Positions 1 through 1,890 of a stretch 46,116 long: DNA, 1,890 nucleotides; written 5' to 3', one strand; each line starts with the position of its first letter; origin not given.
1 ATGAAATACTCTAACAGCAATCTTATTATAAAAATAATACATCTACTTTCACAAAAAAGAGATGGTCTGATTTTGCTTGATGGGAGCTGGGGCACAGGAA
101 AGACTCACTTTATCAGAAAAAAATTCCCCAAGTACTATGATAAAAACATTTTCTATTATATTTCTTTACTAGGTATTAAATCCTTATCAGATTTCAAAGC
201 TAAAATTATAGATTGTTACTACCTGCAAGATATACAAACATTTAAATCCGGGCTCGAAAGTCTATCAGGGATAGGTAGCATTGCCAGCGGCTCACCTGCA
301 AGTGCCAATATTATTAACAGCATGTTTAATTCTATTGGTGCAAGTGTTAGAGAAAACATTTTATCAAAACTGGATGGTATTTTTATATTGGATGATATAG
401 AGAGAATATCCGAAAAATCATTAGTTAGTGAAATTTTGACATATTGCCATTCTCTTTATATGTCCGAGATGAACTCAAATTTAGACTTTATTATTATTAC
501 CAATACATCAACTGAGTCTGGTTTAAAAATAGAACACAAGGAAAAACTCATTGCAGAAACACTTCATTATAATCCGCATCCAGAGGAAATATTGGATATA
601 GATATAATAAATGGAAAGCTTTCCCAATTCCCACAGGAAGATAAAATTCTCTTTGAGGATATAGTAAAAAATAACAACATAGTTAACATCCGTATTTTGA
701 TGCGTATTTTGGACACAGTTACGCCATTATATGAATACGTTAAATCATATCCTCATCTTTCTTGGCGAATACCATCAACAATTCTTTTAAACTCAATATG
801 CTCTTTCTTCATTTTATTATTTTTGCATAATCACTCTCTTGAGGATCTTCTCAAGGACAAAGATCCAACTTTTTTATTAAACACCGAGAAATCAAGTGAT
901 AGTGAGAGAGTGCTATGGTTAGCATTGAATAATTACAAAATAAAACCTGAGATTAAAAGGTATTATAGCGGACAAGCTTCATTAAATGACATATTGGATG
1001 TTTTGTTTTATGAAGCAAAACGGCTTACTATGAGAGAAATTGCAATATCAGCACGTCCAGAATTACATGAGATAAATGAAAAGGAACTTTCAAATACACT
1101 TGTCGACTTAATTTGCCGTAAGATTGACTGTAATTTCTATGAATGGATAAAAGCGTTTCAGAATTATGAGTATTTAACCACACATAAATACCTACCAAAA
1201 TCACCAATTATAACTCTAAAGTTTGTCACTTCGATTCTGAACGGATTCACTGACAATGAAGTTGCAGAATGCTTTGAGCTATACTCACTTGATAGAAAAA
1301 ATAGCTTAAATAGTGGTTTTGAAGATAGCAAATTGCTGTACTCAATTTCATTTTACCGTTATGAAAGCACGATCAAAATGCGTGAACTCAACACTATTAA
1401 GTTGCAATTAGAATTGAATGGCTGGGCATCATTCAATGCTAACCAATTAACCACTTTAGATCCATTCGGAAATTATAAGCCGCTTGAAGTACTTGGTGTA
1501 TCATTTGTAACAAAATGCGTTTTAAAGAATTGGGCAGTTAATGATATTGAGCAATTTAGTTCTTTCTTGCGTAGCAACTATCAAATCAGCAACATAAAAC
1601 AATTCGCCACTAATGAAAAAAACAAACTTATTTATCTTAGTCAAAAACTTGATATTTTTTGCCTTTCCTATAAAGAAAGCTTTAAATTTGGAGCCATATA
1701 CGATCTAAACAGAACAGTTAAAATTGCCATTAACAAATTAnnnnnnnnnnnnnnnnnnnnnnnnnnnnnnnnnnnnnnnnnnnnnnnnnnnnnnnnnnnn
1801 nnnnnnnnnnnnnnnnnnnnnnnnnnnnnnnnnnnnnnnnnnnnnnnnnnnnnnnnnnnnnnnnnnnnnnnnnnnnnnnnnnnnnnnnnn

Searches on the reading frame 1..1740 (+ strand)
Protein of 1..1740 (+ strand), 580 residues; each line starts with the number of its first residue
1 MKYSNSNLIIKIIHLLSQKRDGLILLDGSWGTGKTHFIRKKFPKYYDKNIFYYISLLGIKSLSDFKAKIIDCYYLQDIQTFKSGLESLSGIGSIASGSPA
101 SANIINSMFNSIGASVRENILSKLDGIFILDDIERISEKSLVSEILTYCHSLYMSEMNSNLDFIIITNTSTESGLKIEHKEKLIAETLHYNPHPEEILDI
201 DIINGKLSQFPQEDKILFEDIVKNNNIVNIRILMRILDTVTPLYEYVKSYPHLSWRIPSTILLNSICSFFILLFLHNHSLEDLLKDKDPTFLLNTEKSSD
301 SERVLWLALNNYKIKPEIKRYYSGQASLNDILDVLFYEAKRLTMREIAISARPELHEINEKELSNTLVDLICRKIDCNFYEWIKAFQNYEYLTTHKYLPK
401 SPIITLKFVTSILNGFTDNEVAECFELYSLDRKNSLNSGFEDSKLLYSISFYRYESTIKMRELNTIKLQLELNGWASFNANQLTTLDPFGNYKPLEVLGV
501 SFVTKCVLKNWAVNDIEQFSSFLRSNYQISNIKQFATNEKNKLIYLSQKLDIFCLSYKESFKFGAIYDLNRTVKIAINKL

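Call 3: search_protein_families(library=pfam, proteins=[window:1-1740:+], max_evalue=1)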
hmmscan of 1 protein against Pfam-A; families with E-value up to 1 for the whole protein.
window:1-1740:+ (580 aa): 3 families
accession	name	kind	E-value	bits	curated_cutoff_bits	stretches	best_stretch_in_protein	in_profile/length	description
PF07693.20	KAP_NTPase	-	8.3e-07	29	20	1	7-169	6-192/293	KAP family P-loop domain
PF13401.12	AAA_22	-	0.0021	18.8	27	1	20-165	4-120/130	AAA domain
PF02367.23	TsaE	-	0.11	12.9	26.6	1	19-40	19-40/128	Threonylcarbamoyl adenosine biosynthesis protein TsaE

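Call 4: search_protein_families(library=padloc, proteins=[window:1-1740:+], max_evalue=1)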
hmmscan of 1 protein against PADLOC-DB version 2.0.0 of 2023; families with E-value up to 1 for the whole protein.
window:1-1740:+ (580 aa): 4 families
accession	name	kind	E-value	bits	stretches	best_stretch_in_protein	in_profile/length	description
PDLC05031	PDC-S49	-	6.9e-16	56.2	1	24-249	27-258/624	-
PDLC05029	PDC-S49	-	3.5e-13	47.2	2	24-69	26-72/619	-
PDLC05030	PDC-S49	-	9.4e-07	25.9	1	24-291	23-311/629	-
PDLC04956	PDC-S20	-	0.0015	16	1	10-41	21-53/450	-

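Call 5: search_protein_families(library=ncbifam, proteins=[window:1-1740:+], max_evalue=1)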
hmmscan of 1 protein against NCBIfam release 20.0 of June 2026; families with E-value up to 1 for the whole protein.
window:1-1740:+ (580 aa): 1 family
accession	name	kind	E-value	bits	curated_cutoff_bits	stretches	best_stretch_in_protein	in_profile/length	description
TIGR03420.1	DnaA_homol_Hda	equivalog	0.16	11.5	194.8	1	4-46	21-63/226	DnaA regulatory inactivator Hda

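Call 6: search_protein_families(library=phrogs, proteins=[window:1-1740:+], max_evalue=1)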
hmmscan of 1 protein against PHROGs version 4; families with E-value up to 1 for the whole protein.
window:1-1740:+ (580 aa): 2 families
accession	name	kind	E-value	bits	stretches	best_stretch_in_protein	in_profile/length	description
phrog_4740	-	unknown function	5.1e-18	66.4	1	15-283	13-315/627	-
phrog_9813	-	unknown function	0.19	13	0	433-458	3-27/63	-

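Call 17: search_dna_similar(query=window:1-1740:+, collection=phages, mode=protein, max_rows=30)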
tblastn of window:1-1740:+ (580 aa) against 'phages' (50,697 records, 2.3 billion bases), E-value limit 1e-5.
No match.

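Call 18: search_dna_similar(query=window:1-1740:+, collection=plasmids, mode=protein, max_rows=30)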
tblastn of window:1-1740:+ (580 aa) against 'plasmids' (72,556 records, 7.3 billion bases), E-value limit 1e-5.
Records with a match: 2; places in all: 2; records where one place covers at least 80% of the query: 1.
Best place of each record, by identity: 60-80% 1; <60% 1.
By first word of the organism name: Enterobacter 1; Vibrio 1.
By predicted mobility (MOB-suite, as given by PLSDB): non-mobilizable 2.
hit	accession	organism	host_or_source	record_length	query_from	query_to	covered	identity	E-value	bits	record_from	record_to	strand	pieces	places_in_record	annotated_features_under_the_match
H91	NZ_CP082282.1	Enterobacter cancerogenus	Helicoverpa armigera,metagenomic ...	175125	1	580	100%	69.7%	0e+0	771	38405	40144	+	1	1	P-loop NTPase fold protein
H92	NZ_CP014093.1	Vibrio diabolicus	Homo sapiens,blister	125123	23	303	48%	26.7%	1e-12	79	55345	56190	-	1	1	P-loop NTPase fold protein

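Call 20: get_annotated_region(hit=H91, flank=9000)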
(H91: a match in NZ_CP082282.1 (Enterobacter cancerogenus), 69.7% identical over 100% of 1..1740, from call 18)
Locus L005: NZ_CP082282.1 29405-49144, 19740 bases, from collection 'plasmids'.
description: Enterobacter cancerogenus strain HAEC1 plasmid unnamed2, complete sequence
organism: Enterobacter cancerogenus (NCBI taxid 69218)
taxonomy: Bacteria; Pseudomonadota; Gammaproteobacteria; Enterobacterales; Enterobacteriaceae; Enterobacter; Enterobacter cancerogenus
host: -; source: Helicoverpa armigera,metagenomic assembly,dead larvae; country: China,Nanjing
typing (MOB-suite, as given by PLSDB): non-mobilizable
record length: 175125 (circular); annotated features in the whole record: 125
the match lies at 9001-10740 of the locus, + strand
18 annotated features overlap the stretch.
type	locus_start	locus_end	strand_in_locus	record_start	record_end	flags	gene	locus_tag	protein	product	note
CDS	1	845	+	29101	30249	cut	-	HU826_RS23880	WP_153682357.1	MFS transporter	GO:0055085 - transmembrane transport [Evidence IEA]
CDS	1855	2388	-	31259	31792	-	-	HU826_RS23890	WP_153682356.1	HD family hydrolase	-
CDS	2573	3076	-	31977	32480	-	-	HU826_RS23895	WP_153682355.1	DUF6622 family protein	-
CDS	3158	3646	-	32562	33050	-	-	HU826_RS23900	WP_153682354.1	helix-turn-helix domain-containing protein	-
CDS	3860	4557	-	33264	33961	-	-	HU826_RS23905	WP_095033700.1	IS1-like element IS1B family transposase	GO:0006313 - DNA transposition [Evidence IEA]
CDS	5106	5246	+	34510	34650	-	-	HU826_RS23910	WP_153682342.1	hypothetical protein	-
CDS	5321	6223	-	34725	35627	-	-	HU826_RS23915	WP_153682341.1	hypothetical protein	-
CDS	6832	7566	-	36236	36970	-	-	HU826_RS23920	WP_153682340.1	hypothetical protein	-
CDS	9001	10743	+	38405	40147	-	-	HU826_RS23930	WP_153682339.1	P-loop NTPase fold protein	-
CDS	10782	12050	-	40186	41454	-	-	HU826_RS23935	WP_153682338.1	Y-family DNA polymerase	-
CDS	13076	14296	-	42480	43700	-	-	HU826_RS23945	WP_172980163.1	DUF3800 domain-containing protein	-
CDS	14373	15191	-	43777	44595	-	-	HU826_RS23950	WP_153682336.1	HNH endonuclease signature motif containing protein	-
CDS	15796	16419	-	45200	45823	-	-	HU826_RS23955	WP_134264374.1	hypothetical protein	-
CDS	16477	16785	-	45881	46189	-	-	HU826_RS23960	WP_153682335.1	hypothetical protein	-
CDS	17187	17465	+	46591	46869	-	-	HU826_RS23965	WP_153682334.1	hypothetical protein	-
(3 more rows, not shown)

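Call 29: find_homologous_proteins(query=window:1-1740:+, max_evalue=0.001)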
Query window:1-1740:+ (580 aa): 38 proteins with E <= 0.001 among 8000 candidates.
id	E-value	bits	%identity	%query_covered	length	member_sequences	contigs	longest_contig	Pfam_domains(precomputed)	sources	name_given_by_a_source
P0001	0.0e+0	1279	100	100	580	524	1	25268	PF07693.21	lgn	-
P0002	0.0e+0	1259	98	100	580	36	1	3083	PF07693.21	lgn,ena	-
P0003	0.0e+0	1257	98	100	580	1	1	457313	PF07693.21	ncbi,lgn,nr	ncbi:P-loop NTPase fold protein [Escherichia coli]|nr:P-loop NTPase fold protein [Escherichia coli]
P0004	0.0e+0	1241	97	100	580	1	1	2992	PF07693.21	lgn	-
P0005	0.0e+0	1241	97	100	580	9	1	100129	PF07693.21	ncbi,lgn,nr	ncbi:hypothetical protein HEO69_016700 [Escherichia coli]|nr:hypothetical protein [Escherichia coli]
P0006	2.4e-283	959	73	100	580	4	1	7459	PF07693.21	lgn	-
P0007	2.4e-277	939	73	100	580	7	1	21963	PF07693.21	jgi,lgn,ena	jgi:hypothetical protein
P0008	4.7e-276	935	72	100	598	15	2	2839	PF07693.21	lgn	-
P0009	1.6e-271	920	70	100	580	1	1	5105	PF07693.21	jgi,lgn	-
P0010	2.7e-271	919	71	100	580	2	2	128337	-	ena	-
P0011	7.3e-270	914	70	100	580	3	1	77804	-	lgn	-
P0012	1.2e-269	914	70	100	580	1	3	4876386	PF07693.21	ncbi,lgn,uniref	ncbi:P-loop NTPase fold protein [Citrobacter amalonaticus]|uniref:P-loop NTPase fold protein n=1 Tax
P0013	1.9e-269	913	69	100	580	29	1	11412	-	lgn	-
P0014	6.0e-268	908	69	100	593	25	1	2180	PF07693.21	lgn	-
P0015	3.0e-264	896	69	100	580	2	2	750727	PF07693.21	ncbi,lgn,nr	ncbi:TPA: hypothetical protein I3601_001430 [Enterobacter cloacae]|nr:hypothetical protein [Enteroba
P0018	8.0e-231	786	60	100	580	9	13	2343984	PF07693.21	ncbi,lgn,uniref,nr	ncbi:P-loop NTPase fold protein [Cronobacter sakazakii]|uniref:P-loop NTPase fold protein n=1 Tax=Cr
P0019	2.9e-222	757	59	100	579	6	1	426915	-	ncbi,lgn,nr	ncbi:hypothetical protein R1Z32_001698 [Citrobacter freundii]|nr:hypothetical protein [Citrobacter f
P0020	5.7e-216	737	58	100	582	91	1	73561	PF07693.21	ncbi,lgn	-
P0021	2.7e-212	724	56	100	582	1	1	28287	PF07693.21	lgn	-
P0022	1.2e-210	719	56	100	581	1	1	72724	PF07693.21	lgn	-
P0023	1.8e-205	702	56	100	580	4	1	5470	PF07693.21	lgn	-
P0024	6.4e-205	700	57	100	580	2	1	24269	PF07693.21,PF13401.13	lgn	-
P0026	3.5e-174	599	49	100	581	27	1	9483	PF07693.21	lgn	-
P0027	9.9e-126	439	39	100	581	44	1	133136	PF07693.21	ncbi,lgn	-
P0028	2.0e-113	398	36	100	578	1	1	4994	PF07693.21,PF13401.13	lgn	-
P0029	4.9e-76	275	31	100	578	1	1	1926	PF07693.21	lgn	-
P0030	7.8e-71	257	31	98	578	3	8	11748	PF07693.21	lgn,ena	-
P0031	1.2e-66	244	30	97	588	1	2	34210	PF07693.21,PF13401.13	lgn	-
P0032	1.2e-56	211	33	66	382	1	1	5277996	PF07693.21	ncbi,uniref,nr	ncbi:hypothetical protein WM46_15490 [Citrobacter freundii complex sp. CFNIH2]|uniref:hypothetical p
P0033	1.4e-16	78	23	65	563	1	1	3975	PF07693.21,PF13401.13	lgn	-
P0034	1.5e-14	72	28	40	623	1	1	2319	PF07693.21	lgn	-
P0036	1.2e-4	39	25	51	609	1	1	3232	PF07693.21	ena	-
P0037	2.8e-4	38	27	29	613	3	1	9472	PF07693.21,PF13401.13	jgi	-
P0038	8.7e-4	36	24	44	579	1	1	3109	PF07693.21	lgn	-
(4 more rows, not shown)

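Call 39: search_solved_structures(query=A1, max_evalue=1, show_alignments=2)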
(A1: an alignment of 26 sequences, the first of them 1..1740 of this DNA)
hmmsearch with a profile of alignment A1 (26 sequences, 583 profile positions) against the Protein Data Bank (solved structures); distinct sequences matched with E-value up to 1: 2.
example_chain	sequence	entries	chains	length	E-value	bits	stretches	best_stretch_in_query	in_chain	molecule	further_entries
7txx_A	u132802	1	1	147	0.018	16.9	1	42-95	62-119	BA5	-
2w58_A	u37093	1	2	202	0.36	12.6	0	25-52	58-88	PRIMOSOME COMPONENT (HELICASE LOADER)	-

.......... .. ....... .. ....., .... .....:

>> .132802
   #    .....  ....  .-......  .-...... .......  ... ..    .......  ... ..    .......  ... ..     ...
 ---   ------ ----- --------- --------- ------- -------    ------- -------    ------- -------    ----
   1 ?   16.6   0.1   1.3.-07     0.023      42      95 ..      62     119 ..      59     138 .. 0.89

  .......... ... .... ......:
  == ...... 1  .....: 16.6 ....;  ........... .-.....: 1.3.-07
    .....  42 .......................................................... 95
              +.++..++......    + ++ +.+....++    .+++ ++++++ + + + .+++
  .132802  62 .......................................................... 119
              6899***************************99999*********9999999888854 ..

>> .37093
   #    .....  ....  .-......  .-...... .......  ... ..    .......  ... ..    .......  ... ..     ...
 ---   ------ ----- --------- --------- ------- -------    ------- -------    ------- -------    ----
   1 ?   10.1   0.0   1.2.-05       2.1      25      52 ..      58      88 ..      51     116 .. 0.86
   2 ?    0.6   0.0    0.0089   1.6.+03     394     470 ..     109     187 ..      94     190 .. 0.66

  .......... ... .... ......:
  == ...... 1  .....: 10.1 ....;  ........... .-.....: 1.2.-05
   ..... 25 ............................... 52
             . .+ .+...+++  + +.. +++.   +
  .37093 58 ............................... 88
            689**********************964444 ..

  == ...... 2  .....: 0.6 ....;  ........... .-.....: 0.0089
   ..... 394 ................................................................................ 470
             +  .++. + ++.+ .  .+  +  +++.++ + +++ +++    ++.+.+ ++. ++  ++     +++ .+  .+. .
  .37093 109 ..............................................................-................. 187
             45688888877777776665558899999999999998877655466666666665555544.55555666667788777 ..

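Call 40: find_encoding_contigs(protein=P0012, flank=8000, max_places=3)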
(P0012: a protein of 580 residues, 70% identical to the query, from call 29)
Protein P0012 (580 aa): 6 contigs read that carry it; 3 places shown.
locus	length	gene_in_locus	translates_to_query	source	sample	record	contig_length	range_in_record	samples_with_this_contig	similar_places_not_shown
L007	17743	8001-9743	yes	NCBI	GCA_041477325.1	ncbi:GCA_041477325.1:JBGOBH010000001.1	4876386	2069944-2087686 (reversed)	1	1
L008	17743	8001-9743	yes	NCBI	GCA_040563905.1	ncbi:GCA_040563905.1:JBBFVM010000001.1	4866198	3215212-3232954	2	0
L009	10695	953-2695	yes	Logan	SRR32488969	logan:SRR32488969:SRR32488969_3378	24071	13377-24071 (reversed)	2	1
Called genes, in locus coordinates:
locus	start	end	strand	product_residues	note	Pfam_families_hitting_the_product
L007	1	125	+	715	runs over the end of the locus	PF04879:Molybdop_Fe4S4, PF00384:Molybdopterin, PF01568:Molydop_binding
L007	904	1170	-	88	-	PF10798:YmgB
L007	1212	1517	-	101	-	-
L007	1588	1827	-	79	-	PF10798:YmgB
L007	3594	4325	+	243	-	PF00376:MerR, PF13411:MerR_1, PF22270:MlrA_helical, PF22267:MlrA_C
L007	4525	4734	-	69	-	-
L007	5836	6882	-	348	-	-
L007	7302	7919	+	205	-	PF02586:SRAP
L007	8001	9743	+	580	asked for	PF07693:KAP_NTPase (faint)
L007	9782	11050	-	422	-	PF00817:IMS, PF11799:IMS_C, PF13438:DUF4113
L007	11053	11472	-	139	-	PF00717:Peptidase_S24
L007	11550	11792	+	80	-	PF06183:DinI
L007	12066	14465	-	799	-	PF13884:Peptidase_S74 (weak)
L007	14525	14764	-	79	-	-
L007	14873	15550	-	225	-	-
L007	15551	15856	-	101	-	-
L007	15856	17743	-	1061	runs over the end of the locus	PF24801:FNIII-A_GpJ, PF13550:Phage-tail_3, PF09327:Phage_Tail_Tip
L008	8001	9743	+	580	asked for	PF07693:KAP_NTPase (faint)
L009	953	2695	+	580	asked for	PF07693:KAP_NTPase (faint)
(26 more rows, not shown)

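Call 41: find_encoding_contigs(protein=P0018, flank=8000, max_places=4)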
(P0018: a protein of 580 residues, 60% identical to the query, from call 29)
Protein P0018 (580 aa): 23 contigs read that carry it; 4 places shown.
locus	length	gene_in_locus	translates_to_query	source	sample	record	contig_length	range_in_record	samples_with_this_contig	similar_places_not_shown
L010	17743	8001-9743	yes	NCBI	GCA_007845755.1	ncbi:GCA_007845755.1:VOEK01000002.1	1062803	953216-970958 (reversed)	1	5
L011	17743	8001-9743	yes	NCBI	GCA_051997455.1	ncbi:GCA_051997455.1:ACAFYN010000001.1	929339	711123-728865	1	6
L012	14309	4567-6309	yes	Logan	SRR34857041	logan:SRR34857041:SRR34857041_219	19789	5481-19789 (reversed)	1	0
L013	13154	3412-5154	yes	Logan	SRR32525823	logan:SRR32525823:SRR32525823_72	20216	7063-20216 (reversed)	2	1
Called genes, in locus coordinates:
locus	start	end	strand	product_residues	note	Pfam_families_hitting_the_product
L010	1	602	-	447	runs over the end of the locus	PF07063:HGLS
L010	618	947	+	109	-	-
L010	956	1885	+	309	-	PF00126:HTH_1, PF03466:LysR_substrate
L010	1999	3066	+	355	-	PF00724:Oxidored_FMN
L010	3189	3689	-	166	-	PF05974:DUF892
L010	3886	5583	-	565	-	PF02203:TarH, PF00672:HAMP, PF00015:MCPsignal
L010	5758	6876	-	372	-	PF08240:ADH_N, PF16912:Glu_dehyd_C (weak), PF00107:ADH_zinc_N, PF13602:ADH_zinc_N_2 (weak)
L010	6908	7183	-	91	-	PF02583:Trns_repr_metal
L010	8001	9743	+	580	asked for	PF07693:KAP_NTPase (faint)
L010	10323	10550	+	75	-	-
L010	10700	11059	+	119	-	-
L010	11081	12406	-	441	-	PF00083:Sugar_tr, PF07690:MFS_1, PF00083:Sugar_tr, PF07690:MFS_1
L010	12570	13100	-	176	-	PF01292:Ni_hydr_CYTB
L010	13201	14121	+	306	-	PF20434:BD-FAE, PF07859:Abhydrolase_3, PF00326:Peptidase_S9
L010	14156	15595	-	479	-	PF00171:Aldedh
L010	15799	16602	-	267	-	PF02698:DUF218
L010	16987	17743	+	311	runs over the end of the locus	PF01471:PG_binding_1 (faint)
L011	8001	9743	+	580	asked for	PF07693:KAP_NTPase (faint)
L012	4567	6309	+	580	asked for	PF07693:KAP_NTPase (faint)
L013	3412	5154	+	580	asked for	PF07693:KAP_NTPase (faint)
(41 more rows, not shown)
